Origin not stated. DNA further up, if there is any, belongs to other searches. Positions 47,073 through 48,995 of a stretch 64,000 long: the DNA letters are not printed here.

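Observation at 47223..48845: Eukaryote-like kidney-type glutaminase (EF-hand-like N-domain + glutaminase + ankyrin repeats) in a bacterium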

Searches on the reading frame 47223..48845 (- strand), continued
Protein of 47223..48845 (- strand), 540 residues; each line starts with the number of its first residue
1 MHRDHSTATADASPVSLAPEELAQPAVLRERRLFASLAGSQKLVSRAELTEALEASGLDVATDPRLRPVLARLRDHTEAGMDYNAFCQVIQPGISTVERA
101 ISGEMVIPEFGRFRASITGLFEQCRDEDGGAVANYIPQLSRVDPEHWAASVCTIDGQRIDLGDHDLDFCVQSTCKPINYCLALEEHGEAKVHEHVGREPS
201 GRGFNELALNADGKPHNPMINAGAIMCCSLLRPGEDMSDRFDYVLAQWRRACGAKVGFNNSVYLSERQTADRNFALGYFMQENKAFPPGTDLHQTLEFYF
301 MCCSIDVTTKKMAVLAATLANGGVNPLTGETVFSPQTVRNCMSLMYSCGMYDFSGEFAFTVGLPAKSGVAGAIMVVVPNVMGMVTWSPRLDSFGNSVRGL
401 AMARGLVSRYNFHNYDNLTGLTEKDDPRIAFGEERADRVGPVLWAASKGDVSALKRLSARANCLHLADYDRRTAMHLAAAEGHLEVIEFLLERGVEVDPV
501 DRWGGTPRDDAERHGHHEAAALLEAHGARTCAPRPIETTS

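Call 6: find_homologous_proteins(query=window:47223-48845:-, max_evalue=1e-20)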
Query window:47223-48845:- (540 aa): 7511 proteins with E <= 1e-20 among 8000 candidates; the best 120 are listed.
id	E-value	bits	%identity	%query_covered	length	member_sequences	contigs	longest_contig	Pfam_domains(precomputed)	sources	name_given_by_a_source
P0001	0.0e+0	1253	100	100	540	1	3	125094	PF13606.13,PF04960.21,PF12796.14,PF00023.37,PF13637.13,PF17959.8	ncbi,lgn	-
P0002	1.6e-269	913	45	91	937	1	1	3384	PF13606.13,PF13857.13,PF04960.21,PF12796.14,PF00023.37,PF13637.13,PF24521.3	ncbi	-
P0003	5.2e-229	779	60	93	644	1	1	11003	PF13606.13,PF13857.13,PF04960.21,PF12796.14,PF00023.37,PF13637.13,PF24521.3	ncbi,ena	-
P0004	6.1e-229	779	59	97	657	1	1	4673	PF13606.13,PF13857.13,PF04960.21,PF12796.14,PF00023.37,PF13637.13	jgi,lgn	jgi:glutaminase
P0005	1.2e-227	775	67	93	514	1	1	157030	PF13857.13,PF04960.21,PF12796.14,PF00023.37,PF13637.13,PF17959.8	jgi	jgi:glutaminase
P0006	1.1e-226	772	59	93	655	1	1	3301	PF13606.13,PF13857.13,PF04960.21,PF12796.14,PF00023.37,PF13637.13,PF24521.3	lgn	-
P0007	4.5e-225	766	59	94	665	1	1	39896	PF13606.13,PF13857.13,PF04960.21,PF12796.14,PF00023.37,PF13637.13,PF24521.3,PF17959.8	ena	-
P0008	1.5e-223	761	59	92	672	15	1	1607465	PF13606.13,PF13857.13,PF04960.21,PF12796.14,PF00023.37,PF13637.13,PF24521.3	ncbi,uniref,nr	ncbi:glutaminase A [Nannocystis radixulma]|uniref:Glutaminase n=1 Tax=Nannocystis radixulma TaxID=29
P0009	6.8e-223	759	59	96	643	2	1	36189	PF13606.13,PF13857.13,PF04960.21,PF12796.14,PF00023.37,PF13637.13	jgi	jgi:glutaminase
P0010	1.3e-221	755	57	96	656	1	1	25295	PF13606.13,PF13857.13,PF04960.21,PF12796.14,PF00023.37,PF13637.13,PF17959.8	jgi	jgi:glutaminase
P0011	4.4e-220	750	58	94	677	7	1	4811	PF13606.13,PF13857.13,PF04960.21,PF12796.14,PF00023.37,PF13637.13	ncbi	-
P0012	5.4e-220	750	59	92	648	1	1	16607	PF13606.13,PF13857.13,PF04960.21,PF12796.14,PF00023.37,PF13637.13,PF24521.3,PF17959.8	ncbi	-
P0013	3.1e-219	747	60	92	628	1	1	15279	PF13606.13,PF13857.13,PF04960.21,PF12796.14,PF00023.37,PF13637.13,PF24521.3,PF17959.8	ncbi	-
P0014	9.5e-219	745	46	89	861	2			PF13606.13,PF13857.13,PF04960.21,PF12796.14,PF00023.37,PF13637.13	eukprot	eukprot:TRINITY_DN784_c0_g1_i2.p2 TRINITY_DN784_c0_g1~~TRINITY_DN784_c0_g1_i2.p2 ORF type:complete l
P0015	1.1e-218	745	58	93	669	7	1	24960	PF13606.13,PF13857.13,PF04960.21,PF12796.14,PF00023.37,PF13637.13,PF24521.3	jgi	jgi:glutaminase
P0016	4.4e-218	743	53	97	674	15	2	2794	PF13606.13,PF13857.13,PF13499.13,PF04960.21,PF12796.14,PF00023.37,PF13637.13,PF24521.3,PF17959.8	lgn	-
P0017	4.7e-218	743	57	95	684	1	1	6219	PF13606.13,PF13857.13,PF04960.21,PF12796.14,PF00023.37,PF13637.13,PF17959.8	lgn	-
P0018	3.4e-217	740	57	94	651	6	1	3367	PF13606.13,PF13857.13,PF04960.21,PF12796.14,PF00023.37,PF13637.13,PF17959.8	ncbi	-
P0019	1.0e-216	739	57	93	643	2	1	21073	PF13606.13,PF13857.13,PF04960.21,PF12796.14,PF00023.37,PF13637.13,PF17959.8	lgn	-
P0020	2.0e-216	738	57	93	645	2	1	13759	PF13606.13,PF13857.13,PF04960.21,PF12796.14,PF00023.37,PF13637.13,PF17959.8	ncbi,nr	ncbi:MAG: glutaminase A [Planctomycetota bacterium]|nr:glutaminase A [Planctomycetota bacterium]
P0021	8.1e-215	732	56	93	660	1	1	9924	PF13606.13,PF13857.13,PF04960.21,PF12796.14,PF00023.37,PF13637.13,PF24521.3,PF17959.8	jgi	jgi:glutaminase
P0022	1.5e-214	732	54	94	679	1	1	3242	PF13606.13,PF13857.13,PF13499.13,PF04960.21,PF12796.14,PF00023.37,PF13637.13,PF17959.8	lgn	-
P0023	2.7e-214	731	57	93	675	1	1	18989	PF13606.13,PF13857.13,PF04960.21,PF12796.14,PF00023.37,PF13637.13,PF24521.3,PF17959.8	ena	-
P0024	6.5e-214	729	58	93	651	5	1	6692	PF13606.13,PF13857.13,PF04960.21,PF12796.14,PF00023.37,PF13637.13,PF24521.3,PF17959.8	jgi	-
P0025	7.4e-214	729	55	97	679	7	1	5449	PF13606.13,PF13857.13,PF13499.13,PF04960.21,PF12796.14,PF00023.37,PF13637.13,PF24521.3,PF17959.8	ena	-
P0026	1.1e-213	729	57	95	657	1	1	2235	PF13606.13,PF13857.13,PF04960.21,PF12796.14,PF00023.37,PF13637.13,PF24521.3,PF17959.8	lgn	-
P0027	1.6e-213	728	57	94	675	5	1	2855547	PF13606.13,PF13857.13,PF04960.21,PF12796.14,PF00023.37,PF13637.13,PF17959.8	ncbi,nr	ncbi:MAG: glutaminase A [Nannocystis sp.]|nr:glutaminase A [Nannocystis sp.]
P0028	3.2e-213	727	56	96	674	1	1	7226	PF13606.13,PF13857.13,PF04960.21,PF12796.14,PF00023.37,PF13637.13,PF17959.8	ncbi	-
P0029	2.2e-212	724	58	93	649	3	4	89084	PF13606.13,PF13857.13,PF04960.21,PF12796.14,PF00023.37,PF13637.13,PF17959.8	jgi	jgi:glutaminase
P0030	3.5e-212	724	56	93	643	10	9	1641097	PF13606.13,PF13857.13,PF04960.21,PF12796.14,PF00023.37,PF13637.13,PF17959.8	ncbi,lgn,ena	-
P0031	3.8e-212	724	55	97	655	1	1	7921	PF13606.13,PF13857.13,PF04960.21,PF12796.14,PF00023.37,PF13637.13,PF24521.3,PF17959.8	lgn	-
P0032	4.9e-212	723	57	85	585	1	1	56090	PF13606.13,PF13857.13,PF04960.21,PF12796.14,PF00023.37,PF13637.13,PF24521.3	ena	-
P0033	5.0e-212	723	57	94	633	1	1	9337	PF13606.13,PF13857.13,PF04960.21,PF12796.14,PF00023.37,PF13637.13,PF24521.3,PF17959.8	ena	-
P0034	7.2e-212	723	53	99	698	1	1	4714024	PF13606.13,PF13857.13,PF13499.13,PF04960.21,PF12796.14,PF00023.37,PF13637.13,PF17959.8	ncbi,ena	-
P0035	3.2e-211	721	58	93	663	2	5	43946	PF13606.13,PF13857.13,PF04960.21,PF12796.14,PF00023.37,PF13637.13,PF17959.8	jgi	jgi:glutaminase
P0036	5.0e-211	720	55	94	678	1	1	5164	PF13606.13,PF13857.13,PF04960.21,PF12796.14,PF00023.37,PF14658.13,PF13637.13,PF17959.8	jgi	jgi:glutaminase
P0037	5.3e-211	720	56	92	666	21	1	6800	PF13606.13,PF13857.13,PF04960.21,PF12796.14,PF00023.37,PF13637.13,PF24521.3,PF17959.8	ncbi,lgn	ncbi:MAG: glutaminase A [Candidatus Thiodiazotropha endolucinida]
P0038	1.4e-210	719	56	92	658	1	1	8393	PF13606.13,PF13857.13,PF04960.21,PF12796.14,PF00023.37,PF13637.13,PF17959.8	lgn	-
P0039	2.0e-210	718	57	93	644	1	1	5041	PF13606.13,PF13857.13,PF13499.13,PF04960.21,PF12796.14,PF00023.37,PF13637.13,PF24521.3,PF17959.8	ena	-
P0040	2.5e-210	718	59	90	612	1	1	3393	PF13606.13,PF13857.13,PF04960.21,PF12796.14,PF00023.37,PF13637.13,PF17959.8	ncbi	ncbi:MAG: glutaminase A [Myxococcota bacterium]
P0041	4.6e-210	717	56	93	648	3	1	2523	PF13606.13,PF13857.13,PF04960.21,PF12796.14,PF00023.37,PF14658.13,PF13637.13,PF24521.3,PF17959.8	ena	-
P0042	1.2e-209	715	54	98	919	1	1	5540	PF13606.13,PF13857.13,PF04960.21,PF12796.14,PF00023.37,PF13637.13,PF17959.8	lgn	-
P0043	1.6e-209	715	56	93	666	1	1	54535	PF13606.13,PF13857.13,PF04960.21,PF12796.14,PF00023.37,PF13637.13,PF24521.3,PF17959.8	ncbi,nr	ncbi:MAG: glutaminase A [Proteobacteria bacterium]|nr:glutaminase A [Pseudomonadota bacterium]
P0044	5.1e-209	713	48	88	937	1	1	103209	PF04960.21,PF12796.14,PF00023.37,PF13637.13,PF17959.8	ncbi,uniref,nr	ncbi:unnamed protein product [Cyprideis torosa]|uniref:glutaminase n=1 Tax=Cyprideis torosa TaxID=16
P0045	5.1e-209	713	56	93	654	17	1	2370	PF13606.13,PF13857.13,PF04960.21,PF12796.14,PF00023.37,PF13637.13,PF24521.3,PF17959.8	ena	-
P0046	6.7e-209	713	58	93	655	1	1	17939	PF13606.13,PF13857.13,PF04960.21,PF12796.14,PF00023.37,PF13637.13,PF24521.3,PF17959.8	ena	-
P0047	2.9e-208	711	56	93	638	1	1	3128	PF13606.13,PF13857.13,PF04960.21,PF12796.14,PF00023.37,PF13637.13,PF24521.3,PF17959.8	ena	-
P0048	3.8e-208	710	56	93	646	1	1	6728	PF13606.13,PF13857.13,PF04960.21,PF12796.14,PF00023.37,PF13637.13,PF17959.8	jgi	jgi:glutaminase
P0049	5.8e-208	710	55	94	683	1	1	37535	PF13606.13,PF13857.13,PF04960.21,PF12796.14,PF00023.37,PF13637.13,PF17959.8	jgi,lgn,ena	-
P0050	8.6e-208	709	56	93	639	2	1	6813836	PF13606.13,PF13857.13,PF04960.21,PF12796.14,PF00023.37,PF13637.13,PF24521.3,PF17959.8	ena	-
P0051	1.1e-207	709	56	93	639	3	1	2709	PF13606.13,PF13857.13,PF04960.21,PF12796.14,PF00023.37,PF13637.13,PF24521.3,PF17959.8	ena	-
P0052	1.2e-207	709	58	93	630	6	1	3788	PF13606.13,PF13857.13,PF04960.21,PF12796.14,PF00023.37,PF13637.13,PF17959.8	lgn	-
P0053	4.3e-207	707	55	93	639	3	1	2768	PF13606.13,PF13857.13,PF04960.21,PF12796.14,PF00023.37,PF13637.13,PF24521.3,PF17959.8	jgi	-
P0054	5.2e-207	707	57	97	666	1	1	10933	PF13606.13,PF13857.13,PF04960.21,PF12796.14,PF00023.37,PF13637.13,PF17959.8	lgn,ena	-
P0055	5.5e-207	707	60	86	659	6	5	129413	PF13606.13,PF13857.13,PF04960.21,PF12796.14,PF00023.37,PF13637.13,PF24521.3,PF17959.8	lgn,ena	-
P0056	6.8e-207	706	56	92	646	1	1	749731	PF13606.13,PF13857.13,PF04960.21,PF12796.14,PF00023.37,PF13637.13,PF24521.3,PF17959.8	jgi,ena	-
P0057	1.1e-206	706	50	90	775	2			PF13405.13,PF13606.13,PF13857.13,PF13499.13,PF04960.21,PF12796.14,PF00023.37,PF13637.13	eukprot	eukprot:TRINITY_DN1503_c0_g1_i2.p1 TRINITY_DN1503_c0_g1~~TRINITY_DN1503_c0_g1_i2.p1 ORF type:complet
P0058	2.0e-206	705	55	93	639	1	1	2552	PF13606.13,PF13857.13,PF04960.21,PF12796.14,PF00023.37,PF13637.13,PF24521.3,PF17959.8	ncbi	-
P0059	2.7e-206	704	55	93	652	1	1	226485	PF13606.13,PF13857.13,PF04960.21,PF12796.14,PF00023.37,PF13637.13,PF24521.3,PF17959.8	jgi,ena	-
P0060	6.0e-206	703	56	93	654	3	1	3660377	PF13606.13,PF13857.13,PF04960.21,PF12796.14,PF00023.37,PF13637.13,PF24521.3,PF17959.8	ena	-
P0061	8.6e-206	703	56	95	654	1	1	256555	PF13606.13,PF13857.13,PF04960.21,PF12796.14,PF00023.37,PF14658.13,PF13637.13,PF17959.8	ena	-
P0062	1.1e-205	702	56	92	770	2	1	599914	PF13606.13,PF13857.13,PF04960.21,PF12796.14,PF00023.37,PF13637.13,PF17959.8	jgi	-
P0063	5.1e-205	700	55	93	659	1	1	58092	PF13606.13,PF13857.13,PF04960.21,PF12796.14,PF00023.37,PF13637.13,PF24521.3,PF17959.8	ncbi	-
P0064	6.7e-205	700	55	93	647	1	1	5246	PF13606.13,PF13857.13,PF04960.21,PF12796.14,PF00023.37,PF13637.13,PF24521.3,PF17959.8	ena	-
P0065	9.8e-205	699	55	95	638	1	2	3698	PF13606.13,PF13857.13,PF04960.21,PF12796.14,PF00023.37,PF13637.13,PF24521.3,PF17959.8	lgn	-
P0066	1.1e-204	699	55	97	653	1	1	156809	PF13606.13,PF13857.13,PF04960.21,PF12796.14,PF00023.37,PF13637.13,PF17959.8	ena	-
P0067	1.1e-204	699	60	93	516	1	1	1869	PF13606.13,PF13857.13,PF04960.21,PF12796.14,PF00023.37,PF13637.13,PF17959.8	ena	-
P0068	1.2e-204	699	56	92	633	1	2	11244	PF13606.13,PF13857.13,PF04960.21,PF12796.14,PF00023.37,PF14658.13,PF13637.13,PF24521.3,PF17959.8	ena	-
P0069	1.7e-204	698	55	95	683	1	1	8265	PF13606.13,PF13857.13,PF04960.21,PF12796.14,PF00023.37,PF13637.13,PF24521.3,PF17959.8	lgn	-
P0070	3.0e-204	698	56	93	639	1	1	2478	PF13606.13,PF13857.13,PF04960.21,PF12796.14,PF00023.37,PF13637.13,PF24521.3,PF17959.8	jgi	-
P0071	3.1e-204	698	55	94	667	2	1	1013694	PF13606.13,PF13857.13,PF04960.21,PF12796.14,PF00023.37,PF13637.13,PF24521.3,PF17959.8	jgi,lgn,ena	-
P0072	4.8e-204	697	54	93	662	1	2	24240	PF13606.13,PF13857.13,PF04960.21,PF12796.14,PF00023.37,PF13637.13,PF17959.8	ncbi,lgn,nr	ncbi:MAG: glutaminase A [Candidatus Dadabacteria bacterium]|nr:glutaminase A [Candidatus Dadabacteri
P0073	1.3e-203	695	58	96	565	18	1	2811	PF13606.13,PF13857.13,PF04960.21,PF12796.14,PF00023.37,PF13637.13,PF17959.8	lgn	-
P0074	1.6e-203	695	55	93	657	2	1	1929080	PF13606.13,PF13857.13,PF04960.21,PF12796.14,PF00023.37,PF13637.13,PF24521.3,PF17959.8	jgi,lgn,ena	-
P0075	4.8e-203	694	58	93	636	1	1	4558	PF13606.13,PF13857.13,PF04960.21,PF12796.14,PF00023.37,PF13637.13,PF24521.3,PF17959.8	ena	-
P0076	1.1e-202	692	57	93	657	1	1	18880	PF13606.13,PF13857.13,PF04960.21,PF12796.14,PF00023.37,PF13637.13,PF17959.8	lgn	-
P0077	1.2e-202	692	61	93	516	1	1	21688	PF13606.13,PF13857.13,PF04960.21,PF12796.14,PF00023.37,PF13637.13,PF17959.8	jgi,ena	-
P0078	1.7e-202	692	59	93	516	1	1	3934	PF13606.13,PF13857.13,PF04960.21,PF12796.14,PF00023.37,PF13637.13,PF17959.8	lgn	-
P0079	1.7e-202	692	56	96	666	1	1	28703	PF13606.13,PF13857.13,PF04960.21,PF12796.14,PF00023.37,PF13637.13,PF17959.8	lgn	-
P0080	6.1e-202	690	61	92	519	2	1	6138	PF13606.13,PF13857.13,PF04960.21,PF12796.14,PF00023.37,PF13637.13,PF17959.8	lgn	-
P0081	1.2e-201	689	54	96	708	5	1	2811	PF13606.13,PF13857.13,PF04960.21,PF12796.14,PF00023.37,PF13637.13,PF17959.8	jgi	jgi:glutaminase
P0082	4.8e-201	687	58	94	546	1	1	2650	PF13606.13,PF13857.13,PF04960.21,PF12796.14,PF00023.37,PF13637.13,PF17959.8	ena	-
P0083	1.6e-200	685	59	93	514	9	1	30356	PF13606.13,PF04960.21,PF12796.14,PF00023.37,PF13637.13,PF17959.8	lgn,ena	-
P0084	1.6e-200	685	53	96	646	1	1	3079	PF13606.13,PF13857.13,PF04960.21,PF12796.14,PF00023.37,PF13637.13,PF17959.8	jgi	jgi:glutaminase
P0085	2.7e-200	685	61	92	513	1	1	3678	PF13606.13,PF13857.13,PF04960.21,PF12796.14,PF00023.37,PF13637.13,PF17959.8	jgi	jgi:glutaminase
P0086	6.5e-200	683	57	93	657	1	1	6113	PF13606.13,PF13857.13,PF04960.21,PF12796.14,PF00023.37,PF13637.13,PF17959.8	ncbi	-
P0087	9.2e-200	683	59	93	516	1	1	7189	PF13606.13,PF13857.13,PF04960.21,PF12796.14,PF00023.37,PF13637.13,PF17959.8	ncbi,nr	ncbi:MAG: glutaminase A [Myxococcota bacterium]|nr:glutaminase A [Myxococcota bacterium]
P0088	1.1e-199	683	52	95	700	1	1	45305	PF13606.13,PF13857.13,PF04960.21,PF12796.14,PF00023.37,PF13637.13,PF17959.8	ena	-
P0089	1.5e-199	682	59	92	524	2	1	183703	PF13606.13,PF13857.13,PF04960.21,PF12796.14,PF00023.37,PF13637.13,PF17959.8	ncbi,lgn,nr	ncbi:MAG: glutaminase A [Acidobacteria bacterium]|nr:glutaminase A [Acidobacteriota bacterium]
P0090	2.0e-199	682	59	93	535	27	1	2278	PF13606.13,PF13857.13,PF04960.21,PF12796.14,PF00023.37,PF13637.13,PF17959.8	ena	-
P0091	2.5e-199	681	54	92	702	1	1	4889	PF13606.13,PF13857.13,PF04960.21,PF12796.14,PF00023.37,PF13637.13,PF17959.8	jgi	jgi:glutaminase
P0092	3.5e-199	681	60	93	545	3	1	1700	PF04960.21,PF12796.14,PF00023.37,PF13637.13,PF17959.8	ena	-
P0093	7.2e-199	680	54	94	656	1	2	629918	PF13606.13,PF13857.13,PF04960.21,PF12796.14,PF00023.37,PF13637.13,PF24521.3,PF17959.8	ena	-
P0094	7.6e-199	680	52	94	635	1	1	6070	PF13606.13,PF13857.13,PF04960.21,PF12796.14,PF00023.37,PF13637.13,PF24521.3,PF17959.8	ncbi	-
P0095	7.7e-199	680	51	93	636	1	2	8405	PF13606.13,PF13857.13,PF04960.21,PF12796.14,PF00023.37,PF13637.13,PF24521.3,PF17959.8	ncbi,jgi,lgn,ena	-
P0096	9.9e-199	679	54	92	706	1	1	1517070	PF13606.13,PF13857.13,PF04960.21,PF12796.14,PF00023.37,PF13637.13,PF17959.8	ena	-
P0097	1.6e-198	679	59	97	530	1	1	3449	PF13606.13,PF13857.13,PF04960.21,PF12796.14,PF00023.37,PF13637.13,PF17959.8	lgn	-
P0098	7.4e-198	677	56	96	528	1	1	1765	PF04960.21,PF12796.14,PF00023.37,PF13637.13,PF17959.8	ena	-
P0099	1.2e-197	676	54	93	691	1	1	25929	PF13606.13,PF13857.13,PF04960.21,PF12796.14,PF00023.37,PF13637.13,PF24521.3,PF17959.8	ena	-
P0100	2.2e-197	675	51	97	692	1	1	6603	PF13606.13,PF13857.13,PF04960.21,PF12796.14,PF00023.37,PF13637.13,PF17959.8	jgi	jgi:glutaminase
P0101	3.7e-197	674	58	93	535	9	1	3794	PF13606.13,PF13857.13,PF04960.21,PF12796.14,PF00023.37,PF13637.13,PF17959.8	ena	-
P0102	6.4e-197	673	54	94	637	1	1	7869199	PF13606.13,PF13857.13,PF04960.21,PF12796.14,PF00023.37,PF13637.13,PF24521.3,PF17959.8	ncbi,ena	-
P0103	6.9e-197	673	61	79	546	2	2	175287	PF13606.13,PF13857.13,PF04960.21,PF12796.14,PF00023.37,PF13637.13,PF24521.3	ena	-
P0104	7.3e-197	673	59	92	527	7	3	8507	PF13606.13,PF13857.13,PF04960.21,PF12796.14,PF00023.37,PF13637.13,PF17959.8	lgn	-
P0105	7.8e-197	673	59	92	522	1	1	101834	PF13606.13,PF13857.13,PF04960.21,PF12796.14,PF00023.37,PF13637.13,PF17959.8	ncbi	ncbi:MAG: glutaminase A [Myxococcota bacterium]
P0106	1.1e-196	673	59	76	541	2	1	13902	PF13606.13,PF13857.13,PF04960.21,PF12796.14,PF00023.37,PF13637.13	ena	-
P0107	1.2e-196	673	61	90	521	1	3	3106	PF13606.13,PF13857.13,PF04960.21,PF12796.14,PF00023.37,PF13637.13,PF17959.8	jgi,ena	jgi:glutaminase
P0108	1.4e-196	672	58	93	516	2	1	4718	PF13606.13,PF13499.13,PF04960.21,PF12796.14,PF00023.37,PF13637.13,PF17959.8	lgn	-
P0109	1.6e-196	672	54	92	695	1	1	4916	PF13606.13,PF13857.13,PF04960.21,PF12796.14,PF00023.37,PF13637.13,PF17959.8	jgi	jgi:glutaminase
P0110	2.0e-196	672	59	92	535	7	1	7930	PF13606.13,PF13857.13,PF04960.21,PF12796.14,PF00023.37,PF13637.13,PF17959.8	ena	-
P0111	2.5e-196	671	61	92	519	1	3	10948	PF13606.13,PF13857.13,PF04960.21,PF12796.14,PF00023.37,PF13637.13,PF17959.8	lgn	-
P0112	2.8e-196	671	59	93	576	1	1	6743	PF13606.13,PF13857.13,PF04960.21,PF12796.14,PF00023.37,PF13637.13,PF17959.8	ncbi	ncbi:MAG TPA: glutaminase A [Kofleriaceae bacterium]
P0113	3.8e-196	671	58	93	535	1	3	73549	PF13606.13,PF13857.13,PF04960.21,PF12796.14,PF00023.37,PF13637.13,PF17959.8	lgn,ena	-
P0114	4.0e-196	671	52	95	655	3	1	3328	PF13606.13,PF13857.13,PF04960.21,PF12796.14,PF00023.37,PF13637.13,PF17959.8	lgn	-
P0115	1.6e-195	669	59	95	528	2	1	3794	PF13606.13,PF13857.13,PF04960.21,PF12796.14,PF00023.37,PF13637.13,PF17959.8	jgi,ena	jgi:glutaminase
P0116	1.9e-195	669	54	92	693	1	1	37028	PF13606.13,PF13857.13,PF04960.21,PF12796.14,PF00023.37,PF13637.13,PF17959.8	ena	-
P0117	2.0e-195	668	52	95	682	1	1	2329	PF13606.13,PF13857.13,PF04960.21,PF12796.14,PF00023.37,PF13637.13,PF24521.3,PF17959.8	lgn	-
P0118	5.2e-195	667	53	92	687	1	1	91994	PF13606.13,PF13857.13,PF04960.21,PF12796.14,PF00023.37,PF13637.13,PF17959.8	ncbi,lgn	ncbi:MAG: glutaminase A [Myxococcota bacterium]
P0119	7.3e-195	667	59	92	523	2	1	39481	PF13606.13,PF13857.13,PF04960.21,PF12796.14,PF00023.37,PF13637.13,PF17959.8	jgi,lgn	jgi:glutaminase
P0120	1.6e-194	665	55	93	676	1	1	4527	PF13606.13,PF13857.13,PF04960.21,PF12796.14,PF00023.37,PF13637.13,PF17959.8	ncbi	-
